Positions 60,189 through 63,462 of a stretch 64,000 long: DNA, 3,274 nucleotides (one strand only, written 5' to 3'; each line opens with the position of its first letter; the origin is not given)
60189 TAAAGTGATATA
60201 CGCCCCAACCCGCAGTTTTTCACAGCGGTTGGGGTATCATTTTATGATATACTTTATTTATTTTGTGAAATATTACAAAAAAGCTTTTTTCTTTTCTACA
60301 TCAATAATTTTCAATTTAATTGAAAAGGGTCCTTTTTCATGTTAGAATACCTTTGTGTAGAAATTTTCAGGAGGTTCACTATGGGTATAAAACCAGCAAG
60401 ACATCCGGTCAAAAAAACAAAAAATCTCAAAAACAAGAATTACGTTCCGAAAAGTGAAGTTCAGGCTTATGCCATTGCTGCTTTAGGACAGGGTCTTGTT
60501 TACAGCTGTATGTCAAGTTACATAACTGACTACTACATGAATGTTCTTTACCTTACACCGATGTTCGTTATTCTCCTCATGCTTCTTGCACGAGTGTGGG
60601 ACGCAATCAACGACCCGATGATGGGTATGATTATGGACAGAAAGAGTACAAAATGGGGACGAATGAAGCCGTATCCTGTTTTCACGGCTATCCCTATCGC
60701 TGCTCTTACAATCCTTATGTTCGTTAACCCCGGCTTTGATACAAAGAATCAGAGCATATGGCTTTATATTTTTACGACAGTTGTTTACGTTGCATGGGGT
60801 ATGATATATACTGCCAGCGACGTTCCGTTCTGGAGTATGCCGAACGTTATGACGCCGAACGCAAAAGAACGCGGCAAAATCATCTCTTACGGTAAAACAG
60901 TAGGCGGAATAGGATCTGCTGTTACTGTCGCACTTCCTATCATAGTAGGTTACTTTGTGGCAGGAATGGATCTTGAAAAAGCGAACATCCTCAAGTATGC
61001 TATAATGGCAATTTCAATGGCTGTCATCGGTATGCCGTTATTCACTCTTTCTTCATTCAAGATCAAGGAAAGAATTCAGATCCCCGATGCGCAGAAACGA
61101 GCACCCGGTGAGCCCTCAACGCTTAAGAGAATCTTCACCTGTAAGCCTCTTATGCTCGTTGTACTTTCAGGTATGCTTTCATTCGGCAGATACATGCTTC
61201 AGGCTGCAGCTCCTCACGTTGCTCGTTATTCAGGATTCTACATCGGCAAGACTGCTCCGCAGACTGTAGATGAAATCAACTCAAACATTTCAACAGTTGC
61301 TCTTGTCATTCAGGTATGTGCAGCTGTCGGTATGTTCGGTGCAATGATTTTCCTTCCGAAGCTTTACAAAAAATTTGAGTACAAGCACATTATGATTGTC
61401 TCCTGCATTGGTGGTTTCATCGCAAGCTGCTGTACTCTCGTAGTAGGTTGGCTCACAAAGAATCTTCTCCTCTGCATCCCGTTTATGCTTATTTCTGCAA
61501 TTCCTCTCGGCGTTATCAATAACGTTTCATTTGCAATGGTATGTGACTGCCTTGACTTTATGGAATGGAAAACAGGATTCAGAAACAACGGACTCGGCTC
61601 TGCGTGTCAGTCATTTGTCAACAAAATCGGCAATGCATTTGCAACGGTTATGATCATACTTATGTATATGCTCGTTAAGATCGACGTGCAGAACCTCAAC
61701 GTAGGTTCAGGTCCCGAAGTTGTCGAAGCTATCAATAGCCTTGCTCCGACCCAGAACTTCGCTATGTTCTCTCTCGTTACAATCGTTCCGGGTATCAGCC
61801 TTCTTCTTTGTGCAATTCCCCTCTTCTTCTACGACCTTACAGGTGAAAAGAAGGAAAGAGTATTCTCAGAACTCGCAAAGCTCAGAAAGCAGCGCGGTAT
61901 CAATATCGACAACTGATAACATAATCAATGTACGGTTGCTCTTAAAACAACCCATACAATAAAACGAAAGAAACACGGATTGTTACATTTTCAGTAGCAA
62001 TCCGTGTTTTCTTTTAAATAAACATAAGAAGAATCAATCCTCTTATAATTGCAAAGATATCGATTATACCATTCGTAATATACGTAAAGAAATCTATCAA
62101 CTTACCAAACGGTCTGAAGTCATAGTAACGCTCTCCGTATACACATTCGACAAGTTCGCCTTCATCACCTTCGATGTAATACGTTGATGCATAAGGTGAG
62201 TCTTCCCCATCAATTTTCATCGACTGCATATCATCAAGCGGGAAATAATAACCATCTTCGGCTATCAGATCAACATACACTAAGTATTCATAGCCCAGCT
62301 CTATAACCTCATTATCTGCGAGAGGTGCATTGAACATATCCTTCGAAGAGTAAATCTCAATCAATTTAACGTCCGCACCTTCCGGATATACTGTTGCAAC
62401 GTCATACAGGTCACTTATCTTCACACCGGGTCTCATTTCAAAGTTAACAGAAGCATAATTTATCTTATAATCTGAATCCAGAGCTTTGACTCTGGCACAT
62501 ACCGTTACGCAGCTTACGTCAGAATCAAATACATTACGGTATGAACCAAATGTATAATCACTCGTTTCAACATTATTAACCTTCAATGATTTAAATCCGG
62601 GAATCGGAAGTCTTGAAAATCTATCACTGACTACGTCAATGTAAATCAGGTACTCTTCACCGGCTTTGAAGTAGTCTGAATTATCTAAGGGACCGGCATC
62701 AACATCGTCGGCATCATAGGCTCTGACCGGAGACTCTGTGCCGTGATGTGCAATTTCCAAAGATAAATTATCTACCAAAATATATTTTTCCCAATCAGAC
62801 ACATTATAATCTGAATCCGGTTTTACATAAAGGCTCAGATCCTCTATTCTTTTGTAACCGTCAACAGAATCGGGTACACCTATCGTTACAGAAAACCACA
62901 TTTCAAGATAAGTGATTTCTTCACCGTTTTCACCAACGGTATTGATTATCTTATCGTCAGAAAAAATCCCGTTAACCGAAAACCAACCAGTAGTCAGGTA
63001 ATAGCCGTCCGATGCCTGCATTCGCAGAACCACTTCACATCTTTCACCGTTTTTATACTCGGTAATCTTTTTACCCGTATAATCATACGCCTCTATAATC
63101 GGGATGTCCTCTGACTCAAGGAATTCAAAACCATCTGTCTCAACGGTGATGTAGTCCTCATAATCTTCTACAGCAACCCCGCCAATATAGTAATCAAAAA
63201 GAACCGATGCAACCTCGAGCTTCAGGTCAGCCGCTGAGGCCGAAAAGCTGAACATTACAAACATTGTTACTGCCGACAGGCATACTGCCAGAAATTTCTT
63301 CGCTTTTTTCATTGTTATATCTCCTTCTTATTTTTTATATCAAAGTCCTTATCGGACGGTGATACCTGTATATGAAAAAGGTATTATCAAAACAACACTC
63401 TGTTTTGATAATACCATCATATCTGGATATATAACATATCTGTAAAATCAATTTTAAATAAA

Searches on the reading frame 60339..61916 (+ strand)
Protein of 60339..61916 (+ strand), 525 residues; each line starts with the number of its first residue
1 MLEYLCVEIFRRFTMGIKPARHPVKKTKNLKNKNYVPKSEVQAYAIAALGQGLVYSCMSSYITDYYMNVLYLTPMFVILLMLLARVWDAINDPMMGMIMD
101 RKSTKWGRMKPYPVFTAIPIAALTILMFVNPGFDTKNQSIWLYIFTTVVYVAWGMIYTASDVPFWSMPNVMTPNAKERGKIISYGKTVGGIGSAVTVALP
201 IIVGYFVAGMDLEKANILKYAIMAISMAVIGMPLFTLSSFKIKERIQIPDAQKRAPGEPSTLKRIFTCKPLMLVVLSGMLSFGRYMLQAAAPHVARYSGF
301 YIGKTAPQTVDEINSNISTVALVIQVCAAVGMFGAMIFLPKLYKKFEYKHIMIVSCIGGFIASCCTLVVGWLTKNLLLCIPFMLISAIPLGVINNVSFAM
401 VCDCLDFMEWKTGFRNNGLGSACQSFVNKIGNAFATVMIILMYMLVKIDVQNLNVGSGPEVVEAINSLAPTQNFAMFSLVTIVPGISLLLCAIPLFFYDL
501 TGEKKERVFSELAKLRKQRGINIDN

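Call 52: search_protein_families(library=pfam, proteins=[window:60339-61916:+], max_evalue=0.00001)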
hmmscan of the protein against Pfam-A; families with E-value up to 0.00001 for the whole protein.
window:60339-61916:+ (525 aa): 2 families
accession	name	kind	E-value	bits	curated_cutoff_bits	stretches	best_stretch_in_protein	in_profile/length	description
PF13347.12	MFS_2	-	3.7e-57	194.2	27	1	44-501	2-426/427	MFS/sugar transport protein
PF07690.21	MFS_1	-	1e-16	61.3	33.4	2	176-405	117-323/347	Major Facilitator Superfamily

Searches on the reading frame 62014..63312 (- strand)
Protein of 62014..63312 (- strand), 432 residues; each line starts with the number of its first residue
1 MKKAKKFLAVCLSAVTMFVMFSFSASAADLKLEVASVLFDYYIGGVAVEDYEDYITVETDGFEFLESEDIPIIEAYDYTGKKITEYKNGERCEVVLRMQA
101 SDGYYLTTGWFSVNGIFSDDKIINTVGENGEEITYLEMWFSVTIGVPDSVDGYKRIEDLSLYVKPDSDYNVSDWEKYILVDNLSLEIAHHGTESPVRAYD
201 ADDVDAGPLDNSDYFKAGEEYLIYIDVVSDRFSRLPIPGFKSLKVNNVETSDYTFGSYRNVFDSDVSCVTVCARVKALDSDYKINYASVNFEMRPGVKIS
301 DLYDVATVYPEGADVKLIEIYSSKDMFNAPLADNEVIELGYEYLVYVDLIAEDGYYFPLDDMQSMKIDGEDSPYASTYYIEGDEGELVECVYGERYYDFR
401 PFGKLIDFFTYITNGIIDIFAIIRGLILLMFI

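Call 52: search_protein_families(library=pfam, proteins=[window:62014-63312:-], max_evalue=0.00001)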
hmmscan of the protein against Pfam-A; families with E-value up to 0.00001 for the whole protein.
window:62014-63312:- (432 aa): 0 families

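Call 74: find_encoding_contigs(protein=window:62014-63312:-, flank=10000, max_places=4)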
Protein window:62014-63312:- (432 aa): 3 contigs read that carry it; 2 places shown.
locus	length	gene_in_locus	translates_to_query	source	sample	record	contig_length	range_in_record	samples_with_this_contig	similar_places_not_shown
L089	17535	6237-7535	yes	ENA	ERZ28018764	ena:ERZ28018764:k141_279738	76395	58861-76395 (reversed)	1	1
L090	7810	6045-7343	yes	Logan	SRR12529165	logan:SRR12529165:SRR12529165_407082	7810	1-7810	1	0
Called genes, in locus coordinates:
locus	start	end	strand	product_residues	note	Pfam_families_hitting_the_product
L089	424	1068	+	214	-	-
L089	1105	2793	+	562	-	PF20957:GxGYxYP_N_2nd (faint), PF20958:GxGYxYP_N_3rd, PF14323:GxGYxYP_C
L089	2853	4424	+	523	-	-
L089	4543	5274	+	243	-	PF02540:NAD_synthase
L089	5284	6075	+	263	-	PF00657:Lipase_GDSL, PF13472:Lipase_GDSL_2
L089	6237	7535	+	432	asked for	-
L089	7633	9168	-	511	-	PF07690:MFS_1, PF13347:MFS_2, PF07690:MFS_1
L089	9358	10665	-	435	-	PF16499:Melibiase_2, PF17801:Melibiase_C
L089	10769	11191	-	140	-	-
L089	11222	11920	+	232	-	PF00069:Pkinase, PF07714:PK_Tyr_Ser-Thr, PF03109:ABC1 (weak)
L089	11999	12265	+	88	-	-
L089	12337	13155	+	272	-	-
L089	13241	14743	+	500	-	PF13240:Zn_Ribbon_1 (weak)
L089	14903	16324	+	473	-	PF01381:HTH_3, PF07022:Phage_CI_repr (faint), PF12844:HTH_19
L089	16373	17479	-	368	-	PF03600:CitMHS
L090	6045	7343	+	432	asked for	-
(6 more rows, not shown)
